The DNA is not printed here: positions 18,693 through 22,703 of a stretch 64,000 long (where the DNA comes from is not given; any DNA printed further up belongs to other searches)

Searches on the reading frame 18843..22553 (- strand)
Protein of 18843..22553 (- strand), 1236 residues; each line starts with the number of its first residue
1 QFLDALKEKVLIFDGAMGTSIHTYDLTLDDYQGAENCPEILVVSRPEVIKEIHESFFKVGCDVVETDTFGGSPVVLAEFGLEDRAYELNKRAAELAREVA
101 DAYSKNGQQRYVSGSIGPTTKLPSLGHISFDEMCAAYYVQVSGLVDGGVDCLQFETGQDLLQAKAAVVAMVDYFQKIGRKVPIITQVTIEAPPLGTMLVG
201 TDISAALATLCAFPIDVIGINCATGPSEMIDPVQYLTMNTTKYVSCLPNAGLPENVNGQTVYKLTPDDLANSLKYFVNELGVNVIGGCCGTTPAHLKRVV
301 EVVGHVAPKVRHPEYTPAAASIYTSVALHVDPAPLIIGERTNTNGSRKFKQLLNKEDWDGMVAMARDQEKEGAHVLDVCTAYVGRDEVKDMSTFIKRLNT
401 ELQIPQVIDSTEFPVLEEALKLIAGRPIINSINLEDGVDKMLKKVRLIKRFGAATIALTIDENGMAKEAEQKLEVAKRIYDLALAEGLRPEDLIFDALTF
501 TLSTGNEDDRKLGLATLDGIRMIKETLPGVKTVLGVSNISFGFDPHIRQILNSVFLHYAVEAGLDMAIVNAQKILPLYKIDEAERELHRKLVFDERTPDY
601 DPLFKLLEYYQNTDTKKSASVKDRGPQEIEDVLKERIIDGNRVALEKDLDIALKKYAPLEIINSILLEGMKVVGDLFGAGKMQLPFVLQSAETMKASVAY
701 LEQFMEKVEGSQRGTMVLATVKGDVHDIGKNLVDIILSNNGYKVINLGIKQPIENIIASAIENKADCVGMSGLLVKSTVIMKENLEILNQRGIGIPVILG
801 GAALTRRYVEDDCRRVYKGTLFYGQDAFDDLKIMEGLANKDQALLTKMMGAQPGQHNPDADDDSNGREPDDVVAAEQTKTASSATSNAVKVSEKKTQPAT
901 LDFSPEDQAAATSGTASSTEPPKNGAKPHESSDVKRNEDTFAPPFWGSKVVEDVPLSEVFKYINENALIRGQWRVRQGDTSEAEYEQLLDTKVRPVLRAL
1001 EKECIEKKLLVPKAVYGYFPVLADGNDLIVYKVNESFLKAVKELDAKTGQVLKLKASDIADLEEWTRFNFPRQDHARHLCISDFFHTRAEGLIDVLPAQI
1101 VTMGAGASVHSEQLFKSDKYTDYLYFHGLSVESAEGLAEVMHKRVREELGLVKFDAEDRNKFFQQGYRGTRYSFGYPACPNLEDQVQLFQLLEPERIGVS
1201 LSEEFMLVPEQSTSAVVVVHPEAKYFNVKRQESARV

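Call 65: search_protein_families(library=pfam, proteins=[window:18843-22553:-], max_evalue=0.00001)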
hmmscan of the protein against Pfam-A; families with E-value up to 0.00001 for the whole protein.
window:18843-22553:- (1236 aa): 5 families
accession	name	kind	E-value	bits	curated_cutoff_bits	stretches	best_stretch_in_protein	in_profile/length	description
PF02574.22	S-methyl_trans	-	5.8e-78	263.1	22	1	11-302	1-282/283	Homocysteine S-methyltransferase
PF00809.28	Pterin_bind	-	3.5e-40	138.6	25.5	1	338-570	1-244/244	Pterin binding enzyme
PF02965.22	Met_synt_B12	-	6.1e-35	121.4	25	1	998-1230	45-259/273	Vitamin B12 dependent methionine synthase, activation domain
PF02607.22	B12-binding_2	-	2.2e-21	76.3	23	1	631-702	3-74/74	B12 binding domain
PF02310.24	B12-binding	-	1.5e-19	70.5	32.1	1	715-831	2-120/121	B12 binding domain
